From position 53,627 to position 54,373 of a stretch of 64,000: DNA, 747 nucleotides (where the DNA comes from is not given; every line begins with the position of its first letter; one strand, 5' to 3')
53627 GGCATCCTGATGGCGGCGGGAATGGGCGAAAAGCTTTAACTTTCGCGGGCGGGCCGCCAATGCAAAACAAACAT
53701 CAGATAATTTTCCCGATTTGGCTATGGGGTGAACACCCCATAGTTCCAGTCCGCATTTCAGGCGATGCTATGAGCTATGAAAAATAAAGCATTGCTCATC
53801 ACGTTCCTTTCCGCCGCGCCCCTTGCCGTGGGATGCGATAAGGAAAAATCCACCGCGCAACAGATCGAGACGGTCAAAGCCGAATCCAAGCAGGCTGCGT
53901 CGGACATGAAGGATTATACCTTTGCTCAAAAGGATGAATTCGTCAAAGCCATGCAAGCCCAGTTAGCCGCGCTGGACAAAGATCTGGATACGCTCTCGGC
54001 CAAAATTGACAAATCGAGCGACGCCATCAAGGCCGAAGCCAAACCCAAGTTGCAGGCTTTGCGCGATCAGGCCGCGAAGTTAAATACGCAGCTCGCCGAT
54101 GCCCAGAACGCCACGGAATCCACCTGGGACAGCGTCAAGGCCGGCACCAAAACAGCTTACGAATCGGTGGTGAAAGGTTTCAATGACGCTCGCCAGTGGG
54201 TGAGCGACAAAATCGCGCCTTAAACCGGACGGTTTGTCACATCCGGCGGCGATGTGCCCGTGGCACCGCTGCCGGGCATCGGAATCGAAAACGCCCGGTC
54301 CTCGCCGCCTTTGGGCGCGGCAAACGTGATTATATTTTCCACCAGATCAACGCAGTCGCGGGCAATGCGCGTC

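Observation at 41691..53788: Shared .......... promoter-like motif at fixed 32-33 nt from four start codons: a compact, apparently leaderless regulon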

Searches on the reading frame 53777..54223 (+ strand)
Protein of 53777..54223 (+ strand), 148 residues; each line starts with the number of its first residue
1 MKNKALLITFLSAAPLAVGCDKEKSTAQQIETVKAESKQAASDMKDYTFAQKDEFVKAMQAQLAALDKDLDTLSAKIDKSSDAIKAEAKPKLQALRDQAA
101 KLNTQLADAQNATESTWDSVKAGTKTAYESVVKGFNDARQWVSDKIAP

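Call 11: find_encoding_contigs(protein=window:53777-54223:+, flank=10000, max_places=10)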
Protein window:53777-54223:+ (148 aa): 7 contigs read that carry it; 6 places shown.
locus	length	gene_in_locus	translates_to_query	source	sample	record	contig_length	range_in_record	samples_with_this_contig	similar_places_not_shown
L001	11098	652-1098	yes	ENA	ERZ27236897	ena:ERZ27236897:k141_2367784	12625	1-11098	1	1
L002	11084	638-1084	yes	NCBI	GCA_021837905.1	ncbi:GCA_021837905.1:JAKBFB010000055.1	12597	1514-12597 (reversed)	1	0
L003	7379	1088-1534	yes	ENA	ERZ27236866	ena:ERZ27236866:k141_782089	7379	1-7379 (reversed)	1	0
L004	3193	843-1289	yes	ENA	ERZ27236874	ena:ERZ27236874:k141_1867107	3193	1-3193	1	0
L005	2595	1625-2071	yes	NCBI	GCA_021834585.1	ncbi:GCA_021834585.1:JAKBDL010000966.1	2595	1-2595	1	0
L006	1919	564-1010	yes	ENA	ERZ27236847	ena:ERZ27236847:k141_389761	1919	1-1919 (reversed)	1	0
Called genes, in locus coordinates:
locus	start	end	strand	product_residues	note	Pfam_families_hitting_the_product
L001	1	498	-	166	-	?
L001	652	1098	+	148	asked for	-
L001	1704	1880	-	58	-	-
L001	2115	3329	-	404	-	PF00291:PALP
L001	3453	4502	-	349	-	PF00487:FA_desaturase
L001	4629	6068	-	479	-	PF02233:PNTB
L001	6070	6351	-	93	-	PF12769:PNTB_4TM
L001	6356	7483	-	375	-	PF05222:AlaDh_PNT_N, PF02826:2-Hacid_dh_C (faint), PF01262:AlaDh_PNT_C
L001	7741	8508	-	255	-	PF07963:N_methyl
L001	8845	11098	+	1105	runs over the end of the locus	PF12951:PATR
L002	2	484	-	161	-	?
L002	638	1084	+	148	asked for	-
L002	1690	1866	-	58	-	-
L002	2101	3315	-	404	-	PF00291:PALP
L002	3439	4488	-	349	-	PF00487:FA_desaturase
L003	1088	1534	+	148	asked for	-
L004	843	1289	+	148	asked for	-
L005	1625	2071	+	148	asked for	-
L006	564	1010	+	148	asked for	-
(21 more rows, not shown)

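Call 12: search_protein_families(library=pfam, proteins=[window:53777-54223:+], max_evalue=0.01)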
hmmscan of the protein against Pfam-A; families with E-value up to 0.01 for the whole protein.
window:53777-54223:+ (148 aa): 9 families
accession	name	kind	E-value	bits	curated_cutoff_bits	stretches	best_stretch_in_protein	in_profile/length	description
PF16591.11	HBM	-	4.1e-07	30.1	29.8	1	25-113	134-222/254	Helical bimodular sensor domain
PF13870.11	CCDC113_CCDC96_CC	-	0.00018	21.7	31.6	1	23-124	18-118/177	CCDC113/CCDC96, coiled-coil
PF05823.17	Gp-FAR-1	-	0.0028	18.5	29.2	1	34-132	23-119/149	Nematode fatty acid retinoid binding protein (Gp-FAR-1)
PF10504.14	DUF2452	-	0.0033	17.4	25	1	51-108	11-68/156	Protein of unknown function (DUF2452)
PF05227.19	CHASE3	-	0.0044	17.4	28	0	26-111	11-103/138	CHASE3 domain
PF04513.17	Baculo_PEP_C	-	0.0061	17.1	38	0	53-112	30-89/140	Baculovirus polyhedron envelope protein, PEP, C terminus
PF15960.10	DUF4763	-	0.0065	16.2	30.1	0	42-121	44-123/236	Domain of unknown function (DUF4763)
PF05008.21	V-SNARE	-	0.0071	17.2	25.9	0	25-109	7-91/92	Vesicle transport v-SNARE protein N-terminus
PF14282.11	FlxA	-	0.008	16.7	26.3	1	50-118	13-77/101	FlxA-like protein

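Call 59: search_protein_families(library=ncbifam, proteins=[window:53777-54223:+], max_evalue=0.001)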
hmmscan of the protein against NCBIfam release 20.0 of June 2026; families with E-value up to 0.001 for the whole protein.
window:53777-54223:+ (148 aa): 3 families
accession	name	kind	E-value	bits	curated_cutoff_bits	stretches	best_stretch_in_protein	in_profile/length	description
NF052504.1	sll1863_fam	domain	1.8e-15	56.9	35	1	51-140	1-90/93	sll1863 family stress response protein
NF033885.1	conj_TraP_IncI1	equivalog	2e-05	24.5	135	1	24-135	60-167/217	conjugal transfer protein TraP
NF045487.1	ASRP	equivalog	0.00043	19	300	1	28-122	125-222/593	archaea-specific SMC-related protein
